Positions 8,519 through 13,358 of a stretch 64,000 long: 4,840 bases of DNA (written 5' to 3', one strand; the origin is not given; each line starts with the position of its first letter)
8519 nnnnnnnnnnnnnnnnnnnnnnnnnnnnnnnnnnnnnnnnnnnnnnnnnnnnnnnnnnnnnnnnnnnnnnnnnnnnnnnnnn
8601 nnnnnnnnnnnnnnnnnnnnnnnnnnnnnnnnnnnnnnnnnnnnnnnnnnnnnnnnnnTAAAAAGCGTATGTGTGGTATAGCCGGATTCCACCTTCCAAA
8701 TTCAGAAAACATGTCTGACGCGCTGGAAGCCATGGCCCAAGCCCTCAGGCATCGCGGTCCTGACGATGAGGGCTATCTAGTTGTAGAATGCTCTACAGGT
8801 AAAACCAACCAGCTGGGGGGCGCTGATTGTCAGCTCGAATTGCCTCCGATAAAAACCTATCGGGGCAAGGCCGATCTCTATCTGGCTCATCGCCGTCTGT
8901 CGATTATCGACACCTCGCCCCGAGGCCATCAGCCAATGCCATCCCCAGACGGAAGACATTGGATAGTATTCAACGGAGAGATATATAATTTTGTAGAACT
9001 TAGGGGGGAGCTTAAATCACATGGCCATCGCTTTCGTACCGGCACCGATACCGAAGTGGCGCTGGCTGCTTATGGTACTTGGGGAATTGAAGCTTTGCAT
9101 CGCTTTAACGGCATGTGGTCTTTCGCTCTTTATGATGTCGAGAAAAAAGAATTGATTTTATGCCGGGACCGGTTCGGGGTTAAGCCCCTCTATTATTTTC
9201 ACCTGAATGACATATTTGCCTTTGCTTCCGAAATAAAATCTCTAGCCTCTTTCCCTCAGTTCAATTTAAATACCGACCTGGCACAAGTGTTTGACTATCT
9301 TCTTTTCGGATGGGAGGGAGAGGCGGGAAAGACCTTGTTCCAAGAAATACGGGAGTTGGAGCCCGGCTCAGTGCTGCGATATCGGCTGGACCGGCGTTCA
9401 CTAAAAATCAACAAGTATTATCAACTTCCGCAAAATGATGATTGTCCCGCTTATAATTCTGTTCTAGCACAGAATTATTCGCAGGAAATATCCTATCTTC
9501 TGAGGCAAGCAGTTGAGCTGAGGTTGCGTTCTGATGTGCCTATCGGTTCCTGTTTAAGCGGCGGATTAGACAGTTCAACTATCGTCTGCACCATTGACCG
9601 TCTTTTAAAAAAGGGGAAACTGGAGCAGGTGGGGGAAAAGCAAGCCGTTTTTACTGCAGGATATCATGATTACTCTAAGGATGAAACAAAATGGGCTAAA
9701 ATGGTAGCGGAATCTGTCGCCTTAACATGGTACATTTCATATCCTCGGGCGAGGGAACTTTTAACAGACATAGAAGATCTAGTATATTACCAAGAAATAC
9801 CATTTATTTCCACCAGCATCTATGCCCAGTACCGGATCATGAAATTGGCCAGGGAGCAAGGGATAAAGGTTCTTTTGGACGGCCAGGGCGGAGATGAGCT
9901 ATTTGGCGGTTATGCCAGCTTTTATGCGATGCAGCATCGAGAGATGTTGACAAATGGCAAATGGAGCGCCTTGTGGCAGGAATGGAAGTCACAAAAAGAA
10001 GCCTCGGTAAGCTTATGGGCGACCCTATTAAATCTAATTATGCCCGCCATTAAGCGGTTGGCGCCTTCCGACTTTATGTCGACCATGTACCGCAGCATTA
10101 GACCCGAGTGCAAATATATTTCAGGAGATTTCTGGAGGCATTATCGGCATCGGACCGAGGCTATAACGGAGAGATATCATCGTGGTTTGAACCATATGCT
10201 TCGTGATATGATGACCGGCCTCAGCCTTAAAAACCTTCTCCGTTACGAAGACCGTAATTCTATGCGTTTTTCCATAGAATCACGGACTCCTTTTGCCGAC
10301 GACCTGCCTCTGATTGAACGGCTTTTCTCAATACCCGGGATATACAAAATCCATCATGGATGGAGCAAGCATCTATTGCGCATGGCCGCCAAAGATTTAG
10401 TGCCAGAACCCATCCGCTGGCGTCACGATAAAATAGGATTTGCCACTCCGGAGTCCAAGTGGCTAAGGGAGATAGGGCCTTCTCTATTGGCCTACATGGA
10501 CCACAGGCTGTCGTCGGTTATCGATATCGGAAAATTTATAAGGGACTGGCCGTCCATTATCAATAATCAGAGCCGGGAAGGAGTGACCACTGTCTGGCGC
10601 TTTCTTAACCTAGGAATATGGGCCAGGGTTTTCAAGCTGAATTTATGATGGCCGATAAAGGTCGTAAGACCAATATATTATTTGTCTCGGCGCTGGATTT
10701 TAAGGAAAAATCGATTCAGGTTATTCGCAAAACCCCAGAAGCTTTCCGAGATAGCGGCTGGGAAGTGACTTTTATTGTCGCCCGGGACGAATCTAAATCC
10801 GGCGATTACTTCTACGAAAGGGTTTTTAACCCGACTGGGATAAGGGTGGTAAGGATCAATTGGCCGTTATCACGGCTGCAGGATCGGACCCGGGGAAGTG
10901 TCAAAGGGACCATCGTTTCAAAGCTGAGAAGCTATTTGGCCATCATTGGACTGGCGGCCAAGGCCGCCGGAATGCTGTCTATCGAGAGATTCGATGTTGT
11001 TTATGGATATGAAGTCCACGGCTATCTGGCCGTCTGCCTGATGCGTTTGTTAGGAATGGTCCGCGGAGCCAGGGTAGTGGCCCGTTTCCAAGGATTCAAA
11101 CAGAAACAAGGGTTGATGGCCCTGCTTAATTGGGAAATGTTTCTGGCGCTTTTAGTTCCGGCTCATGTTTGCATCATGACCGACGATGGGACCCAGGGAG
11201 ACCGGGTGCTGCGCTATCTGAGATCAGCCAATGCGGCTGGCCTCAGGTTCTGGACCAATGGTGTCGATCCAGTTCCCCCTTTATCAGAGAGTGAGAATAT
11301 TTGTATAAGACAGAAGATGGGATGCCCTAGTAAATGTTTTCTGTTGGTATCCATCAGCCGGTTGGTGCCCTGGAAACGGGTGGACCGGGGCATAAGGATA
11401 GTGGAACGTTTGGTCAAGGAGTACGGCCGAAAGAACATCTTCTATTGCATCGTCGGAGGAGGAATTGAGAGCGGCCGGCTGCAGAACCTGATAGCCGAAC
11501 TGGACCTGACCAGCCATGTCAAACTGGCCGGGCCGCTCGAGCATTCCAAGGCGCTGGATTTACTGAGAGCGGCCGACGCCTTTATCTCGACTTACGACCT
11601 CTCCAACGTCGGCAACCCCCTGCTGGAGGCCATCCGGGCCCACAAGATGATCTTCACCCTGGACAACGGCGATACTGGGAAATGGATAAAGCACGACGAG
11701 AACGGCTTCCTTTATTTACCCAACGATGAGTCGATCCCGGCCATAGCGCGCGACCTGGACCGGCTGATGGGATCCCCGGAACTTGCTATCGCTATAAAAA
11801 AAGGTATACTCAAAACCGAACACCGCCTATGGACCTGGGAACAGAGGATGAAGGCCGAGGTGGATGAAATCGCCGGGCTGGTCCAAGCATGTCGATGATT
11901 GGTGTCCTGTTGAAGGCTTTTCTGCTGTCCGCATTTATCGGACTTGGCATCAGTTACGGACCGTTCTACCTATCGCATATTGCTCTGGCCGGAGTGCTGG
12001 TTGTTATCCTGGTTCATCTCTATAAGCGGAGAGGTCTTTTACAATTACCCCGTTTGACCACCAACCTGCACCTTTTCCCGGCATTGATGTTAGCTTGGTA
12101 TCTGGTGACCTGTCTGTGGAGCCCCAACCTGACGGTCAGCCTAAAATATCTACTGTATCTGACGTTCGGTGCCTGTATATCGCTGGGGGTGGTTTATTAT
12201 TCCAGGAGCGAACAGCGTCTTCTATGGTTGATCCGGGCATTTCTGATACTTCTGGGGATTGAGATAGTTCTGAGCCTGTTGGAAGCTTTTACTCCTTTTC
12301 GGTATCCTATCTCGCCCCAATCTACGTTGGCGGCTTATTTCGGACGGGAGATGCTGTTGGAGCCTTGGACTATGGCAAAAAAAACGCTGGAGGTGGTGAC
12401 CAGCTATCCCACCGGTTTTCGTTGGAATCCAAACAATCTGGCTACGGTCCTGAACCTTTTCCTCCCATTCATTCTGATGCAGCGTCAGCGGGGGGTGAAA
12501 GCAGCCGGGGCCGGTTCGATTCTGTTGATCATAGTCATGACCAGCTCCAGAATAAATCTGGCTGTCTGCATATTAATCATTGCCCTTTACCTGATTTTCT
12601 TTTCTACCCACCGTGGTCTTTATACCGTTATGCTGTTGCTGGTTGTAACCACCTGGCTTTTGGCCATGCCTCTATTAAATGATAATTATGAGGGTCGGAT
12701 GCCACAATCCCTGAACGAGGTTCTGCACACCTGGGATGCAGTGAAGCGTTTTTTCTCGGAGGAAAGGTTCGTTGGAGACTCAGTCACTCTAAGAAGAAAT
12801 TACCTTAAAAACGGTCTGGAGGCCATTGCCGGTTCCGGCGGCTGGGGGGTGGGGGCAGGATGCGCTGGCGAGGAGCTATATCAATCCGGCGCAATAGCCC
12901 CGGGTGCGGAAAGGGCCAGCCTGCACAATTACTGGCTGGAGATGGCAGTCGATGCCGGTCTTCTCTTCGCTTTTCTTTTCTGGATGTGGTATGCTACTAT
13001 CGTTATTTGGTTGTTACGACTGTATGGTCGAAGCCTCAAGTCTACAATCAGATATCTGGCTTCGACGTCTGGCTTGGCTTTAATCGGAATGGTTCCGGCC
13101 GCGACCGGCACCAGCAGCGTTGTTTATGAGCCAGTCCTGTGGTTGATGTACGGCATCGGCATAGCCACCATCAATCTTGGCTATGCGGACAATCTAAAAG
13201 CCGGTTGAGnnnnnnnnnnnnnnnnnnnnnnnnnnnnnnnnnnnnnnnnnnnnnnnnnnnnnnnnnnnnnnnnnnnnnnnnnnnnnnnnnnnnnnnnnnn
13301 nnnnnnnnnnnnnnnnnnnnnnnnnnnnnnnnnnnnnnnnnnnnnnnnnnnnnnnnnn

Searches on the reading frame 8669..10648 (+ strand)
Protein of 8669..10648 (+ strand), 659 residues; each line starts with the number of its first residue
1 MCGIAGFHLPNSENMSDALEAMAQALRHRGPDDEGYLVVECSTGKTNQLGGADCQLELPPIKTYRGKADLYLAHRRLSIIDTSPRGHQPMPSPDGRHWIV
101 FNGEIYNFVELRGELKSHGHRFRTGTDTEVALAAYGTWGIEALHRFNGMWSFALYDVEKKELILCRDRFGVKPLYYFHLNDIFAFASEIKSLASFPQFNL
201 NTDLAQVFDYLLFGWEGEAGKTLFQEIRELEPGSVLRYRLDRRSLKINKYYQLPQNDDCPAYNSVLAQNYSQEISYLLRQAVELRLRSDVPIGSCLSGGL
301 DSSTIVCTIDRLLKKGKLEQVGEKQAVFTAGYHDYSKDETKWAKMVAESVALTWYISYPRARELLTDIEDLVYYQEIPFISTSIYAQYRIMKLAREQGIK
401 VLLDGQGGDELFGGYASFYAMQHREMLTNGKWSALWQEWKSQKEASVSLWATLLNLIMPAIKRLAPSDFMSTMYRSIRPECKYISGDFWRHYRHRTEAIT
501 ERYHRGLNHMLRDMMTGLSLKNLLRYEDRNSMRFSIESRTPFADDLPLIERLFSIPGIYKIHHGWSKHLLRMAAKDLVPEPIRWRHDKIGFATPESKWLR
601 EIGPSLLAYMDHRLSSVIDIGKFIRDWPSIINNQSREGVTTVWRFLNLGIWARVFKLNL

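Call 4: search_protein_families(library=pfam, proteins=[window:8669-10648:+], max_evalue=0.001)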
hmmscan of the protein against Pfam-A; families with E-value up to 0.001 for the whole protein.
window:8669-10648:+ (659 aa): 3 families
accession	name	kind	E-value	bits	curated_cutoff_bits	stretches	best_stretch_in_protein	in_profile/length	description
PF00733.27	Asn_synthase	-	8.1e-68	230.1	21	1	274-625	2-326/354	Asparagine synthase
PF13537.11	GATase_7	-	2.5e-44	150.7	25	1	74-193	1-122/123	Glutamine amidotransferase domain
PF13522.11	GATase_6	-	1.3e-42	145.3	27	1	67-188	9-130/130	Glutamine amidotransferase domain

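Call 6: search_protein_families(library=ncbifam, proteins=[window:8669-10648:+], max_evalue=0.01)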
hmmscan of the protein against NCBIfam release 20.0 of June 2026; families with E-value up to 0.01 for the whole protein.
window:8669-10648:+ (659 aa): 9 families
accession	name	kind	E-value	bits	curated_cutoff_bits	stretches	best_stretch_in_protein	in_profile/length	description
TIGR01536.1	asn_synth_AEB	equivalog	4.5e-128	428.5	267.1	1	2-591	1-517/517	asparagine synthase (glutamine-hydrolyzing)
TIGR03108.1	eps_aminotran_1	hypoth_equivalog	7.5e-99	332.1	816.9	3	68-425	42-383/628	XrtA/PEP-CTERM system amidotransferase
NF033535.1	lass_lactam_cya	exception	3.9e-85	286.7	525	2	70-478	43-439/668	lasso peptide isopeptide bond-forming cyclase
TIGR03104.1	trio_amidotrans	equivalog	1.1e-77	261.6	570.1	2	67-427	40-392/589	N-acetylglutaminylglutamine amidotransferase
NF006949.0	PRK09431.1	equivalog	8.1e-74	249.1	499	3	68-194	42-167/554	asparagine synthase B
NF033561.1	macrolact_Ik_Al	subfamily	6.6e-17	61.3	300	1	151-616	82-518/561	albusnodin/ikarugamycin family macrolactam cyclase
TIGR01134.1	purF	equivalog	4.1e-12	46.2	350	1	2-192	1-199/432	amidophosphoribosyltransferase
NF001484.0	PRK00331.1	subfamily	1.2e-08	33.9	381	1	1-132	1-130/601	isomerizing glutamine--fructose-6-phosphate transaminase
TIGR01135.1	glmS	equivalog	2.8e-07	29.4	418.05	1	2-132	1-129/607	glutamine--fructose-6-phosphate transaminase (isomerizing)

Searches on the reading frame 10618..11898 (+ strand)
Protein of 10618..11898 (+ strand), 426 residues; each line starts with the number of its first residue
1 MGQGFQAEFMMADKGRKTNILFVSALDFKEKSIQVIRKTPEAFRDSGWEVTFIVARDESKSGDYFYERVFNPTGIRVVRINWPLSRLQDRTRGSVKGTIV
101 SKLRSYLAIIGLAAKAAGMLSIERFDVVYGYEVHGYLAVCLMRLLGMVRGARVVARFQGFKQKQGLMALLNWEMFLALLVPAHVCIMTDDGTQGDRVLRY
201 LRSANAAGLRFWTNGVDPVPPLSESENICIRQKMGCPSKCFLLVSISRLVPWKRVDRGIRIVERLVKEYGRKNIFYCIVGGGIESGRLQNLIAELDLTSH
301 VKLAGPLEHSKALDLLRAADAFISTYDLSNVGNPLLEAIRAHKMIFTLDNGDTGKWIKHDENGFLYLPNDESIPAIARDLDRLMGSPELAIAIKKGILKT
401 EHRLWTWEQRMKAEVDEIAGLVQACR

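Call 4: search_protein_families(library=pfam, proteins=[window:10618-11898:+], max_evalue=0.001)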
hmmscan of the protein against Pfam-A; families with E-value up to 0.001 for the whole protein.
window:10618-11898:+ (426 aa): 3 families
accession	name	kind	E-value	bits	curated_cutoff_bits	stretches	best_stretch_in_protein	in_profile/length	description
PF00534.26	Glycos_transf_1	-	2.4e-20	73.2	26.4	1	231-394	6-166/172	Glycosyl transferases group 1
PF13692.12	Glyco_trans_1_4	-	6.5e-14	52.8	27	1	242-384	3-140/142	Glycosyl transferases group 1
PF13579.12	Glyco_trans_4_4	-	0.00024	21.9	29.7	1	37-165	8-109/158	Glycosyl transferase 4-like domain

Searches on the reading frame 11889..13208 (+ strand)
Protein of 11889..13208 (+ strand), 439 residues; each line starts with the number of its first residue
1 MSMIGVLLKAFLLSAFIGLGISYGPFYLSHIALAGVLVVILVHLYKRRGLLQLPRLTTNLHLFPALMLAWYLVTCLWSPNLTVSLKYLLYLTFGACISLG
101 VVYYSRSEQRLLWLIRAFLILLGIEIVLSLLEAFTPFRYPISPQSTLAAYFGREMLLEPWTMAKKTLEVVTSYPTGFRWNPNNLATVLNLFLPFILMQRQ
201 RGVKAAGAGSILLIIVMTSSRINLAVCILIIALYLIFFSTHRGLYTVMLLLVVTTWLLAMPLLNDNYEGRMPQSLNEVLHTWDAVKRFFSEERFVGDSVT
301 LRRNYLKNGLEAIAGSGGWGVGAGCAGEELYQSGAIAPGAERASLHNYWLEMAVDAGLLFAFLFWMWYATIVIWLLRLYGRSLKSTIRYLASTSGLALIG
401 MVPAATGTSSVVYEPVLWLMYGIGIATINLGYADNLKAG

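Call 4: search_protein_families(library=pfam, proteins=[window:11889-13208:+], max_evalue=0.001)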
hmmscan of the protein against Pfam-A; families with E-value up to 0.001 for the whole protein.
window:11889-13208:+ (439 aa): 1 family
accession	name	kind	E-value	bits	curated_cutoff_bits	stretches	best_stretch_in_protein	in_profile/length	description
PF04932.20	Wzy_C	-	3.7e-11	43.5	31.7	1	211-364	6-148/149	O-Antigen ligase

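Call 6: search_protein_families(library=ncbifam, proteins=[window:11889-13208:+], max_evalue=0.01)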
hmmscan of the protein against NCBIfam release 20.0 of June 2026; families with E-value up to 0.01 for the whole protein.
window:11889-13208:+ (439 aa): 1 family
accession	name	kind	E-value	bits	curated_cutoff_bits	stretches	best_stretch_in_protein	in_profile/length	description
NF047675.1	TeichurnBiosyTuaE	equivalog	6e-13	48.6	400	1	6-430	70-475/488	teichuronic acid biosynthesis protein TuaE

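Call 7: search_protein_families(library=pfam, proteins=[window:11889-13208:+], max_evalue=10)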
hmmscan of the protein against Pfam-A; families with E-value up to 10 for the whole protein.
window:11889-13208:+ (439 aa): 1 family
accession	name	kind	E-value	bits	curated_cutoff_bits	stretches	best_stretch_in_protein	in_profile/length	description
PF04932.20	Wzy_C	-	3.7e-11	43.5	31.7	1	211-364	6-148/149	O-Antigen ligase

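Call 43: search_solved_structures(query=window:11889-13208:+, max_evalue=10)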
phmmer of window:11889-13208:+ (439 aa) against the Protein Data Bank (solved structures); distinct sequences matched with E-value up to 10: 1.
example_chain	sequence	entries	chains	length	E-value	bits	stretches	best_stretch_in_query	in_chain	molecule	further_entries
9bns_H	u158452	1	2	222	1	11.4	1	89-152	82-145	ITS114 Heavy Chain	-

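Call 44: find_homologous_proteins(query=window:11889-13208:+, max_evalue=0.001)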
Query window:11889-13208:+ (439 aa): 15 proteins with E <= 0.001 among 8000 candidates.
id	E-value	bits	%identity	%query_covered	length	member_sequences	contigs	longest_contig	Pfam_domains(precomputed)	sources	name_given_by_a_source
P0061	8.5e-283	956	100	100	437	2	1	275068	PF04932.21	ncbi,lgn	-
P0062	3.1e-172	592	62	98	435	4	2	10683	PF04932.21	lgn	-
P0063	7.4e-162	557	59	100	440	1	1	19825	PF04932.21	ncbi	-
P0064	3.5e-156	539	60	94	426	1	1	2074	PF04932.21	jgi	jgi:hypothetical protein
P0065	3.0e-151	522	57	98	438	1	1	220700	PF04932.21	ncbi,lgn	-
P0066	2.1e-148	513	56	98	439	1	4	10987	PF04932.21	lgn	-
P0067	1.2e-147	511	56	98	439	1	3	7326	PF04932.21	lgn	-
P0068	2.1e-120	421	58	77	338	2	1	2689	PF04932.21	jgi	jgi:hypothetical protein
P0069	3.3e-69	252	35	96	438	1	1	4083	PF04932.21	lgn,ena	-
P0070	1.1e-67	247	35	96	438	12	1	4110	PF04932.21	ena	-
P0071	1.0e-63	234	33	95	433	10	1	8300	PF04932.21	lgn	-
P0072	1.0e-55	208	33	97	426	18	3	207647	PF04932.21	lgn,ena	-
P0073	2.3e-54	203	33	95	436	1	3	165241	PF04932.21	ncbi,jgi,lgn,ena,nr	ncbi:MAG: hypothetical protein CVU11_14625 [Bacteroidetes bacterium HGW-Bacteroidetes-6]|jgi:teichur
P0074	3.7e-50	189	30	94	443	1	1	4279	PF04932.21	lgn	-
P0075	8.2e-46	175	32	95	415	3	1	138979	PF04932.21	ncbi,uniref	ncbi:O-antigen ligase family protein [Geobacter hydrogenophilus]|uniref:O-antigen ligase family prot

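Call 48: search_solved_structures(query=A3, max_evalue=10)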
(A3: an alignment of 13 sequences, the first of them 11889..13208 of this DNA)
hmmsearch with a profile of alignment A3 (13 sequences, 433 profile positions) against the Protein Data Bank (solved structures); distinct sequences matched with E-value up to 10: 1.
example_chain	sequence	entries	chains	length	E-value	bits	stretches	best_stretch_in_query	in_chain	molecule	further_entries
7tpg_B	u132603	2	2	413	0.00047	22.2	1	206-359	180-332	Putative cell surface polysaccharide polymerase/ligase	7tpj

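Call 53: predict_structure(alignment_id=A3)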
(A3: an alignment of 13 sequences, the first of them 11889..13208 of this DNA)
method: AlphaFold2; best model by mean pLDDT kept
length: 439 residues; sequences in the alignment: 13
mean_pLDDT: 82.8   pTM: 0.85
mean pLDDT of the five models: 82.8, 81.5, 80.7, 76.6, 74.5
residues with pLDDT >= 90: 184; 70-90: 176; 50-70: 59; < 50: 20
segments of 3 or more residues with pLDDT < 50: 264-279, 437-439
pLDDT, mean of each block of 10 residues (from residue 1): 87 90 83 92 85 83 93 92 90 95 94 97 94 85 80 66 70 84 91 94 89 85 87 87 71 69 45 44 66 63 82 90 83 64 73 92 96 95 92 96 80 87 96 62
secondary structure, 60 per line:
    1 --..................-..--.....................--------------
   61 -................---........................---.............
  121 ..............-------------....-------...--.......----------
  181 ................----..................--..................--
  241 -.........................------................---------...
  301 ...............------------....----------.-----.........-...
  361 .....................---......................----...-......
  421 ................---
elements in order: H3-20 H28-46 H62-77 H81-104 H108-134 H148-151 H164-170 H181-196 H201-218 H221-238 H242-266 H273-288 H298-315 H348-356 H358-381 H385-406 H415-436

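Call 57: fold_search(model_id=the predicted structure, library=pdb)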
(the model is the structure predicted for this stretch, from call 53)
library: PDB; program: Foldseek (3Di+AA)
matches with E <= 10: 123; with E <= 0.001: 1
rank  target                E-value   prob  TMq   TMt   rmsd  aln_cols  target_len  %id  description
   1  7tpg_B                9.9e-07  1.00  0.57  0.62   7.2       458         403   16  Single-Particle Cryo-EM Structure of the WaaL O-antigen ligase in its ligand bound state (released 2022-04-06)
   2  6pl6_A                1.1e-02  1.00  0.46  0.57   7.8       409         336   14  Structural coordination of polymerization and crosslinking by a peptidoglycan synthase complex (released 2020-03-18)
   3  8p1u_A                1.4e-02  1.00  0.40  0.46   9.2       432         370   16  Structure of divisome complex FtsWIQLB (released 2024-05-22)
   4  6gs1_A                1.6e-01  0.10  0.10  0.10  25.2       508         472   14  Crystal structure of peptide transporter DtpA-nanobody in MES buffer (released 2019-01-30)
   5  6gs7_A                5.3e-01  0.08  0.13  0.12  25.1       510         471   14  Crystal structure of peptide transporter DtpA-nanobody in glycine buffer (released 2019-01-30)
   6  8zxp_A                5.7e-01  0.06  0.10  0.09  28.4       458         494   11  Cryo-EM structure of TmaT-TMA complexes (released 2024-11-06)
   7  4c7r_B                5.9e-01  0.06  0.11  0.10  26.4       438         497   13  Inward facing conformation of the trimeric betaine transporter BetP in complex with lipids (released 2013-10-30)
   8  7lo8_Z                8.3e-01  0.11  0.16  0.18  23.6       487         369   13  NorA in complex with Fab36 (released 2022-04-20)
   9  9kuy                  8.3e-01  0.06  0.11  0.12  27.0       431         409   15  Cryo-EM structure of human G6PT in apo state (released 2025-11-12)
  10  8zw8_A                8.7e-01  0.08  0.12  0.12  27.7       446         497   11  Cryo-EM structure of trimethylamine transporter TmaT (released 2024-11-06)
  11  7yrq_B                1.1e+00  0.06  0.11  0.09  27.5       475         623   12  Cryo-EM structure of human Peroxisomal ABC Transporter ABCD1 (released 2023-03-22)
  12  7ugj                  1.1e+00  0.06  0.12  0.12  27.4       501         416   12  TBOA-bound GltPh RSMR mutant in OFS state (released 2023-03-29)
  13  7yrq_A                1.2e+00  0.07  0.12  0.10  27.0       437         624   11  Cryo-EM structure of human Peroxisomal ABC Transporter ABCD1 (released 2023-03-22)
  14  6wbv_A                1.3e+00  0.06  0.12  0.12  26.0       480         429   13  Structure of human ferroportin bound to hepcidin and cobalt in lipid nanodisc (released 2020-09-09)
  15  9dvm_A                1.4e+00  0.08  0.16  0.13  25.1       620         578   11  Structure of the phosphate exporter XPR1/SLC53A1, InsP8-bound, intracellular gate open/intracellular gate closed state (released 2025-04-02)
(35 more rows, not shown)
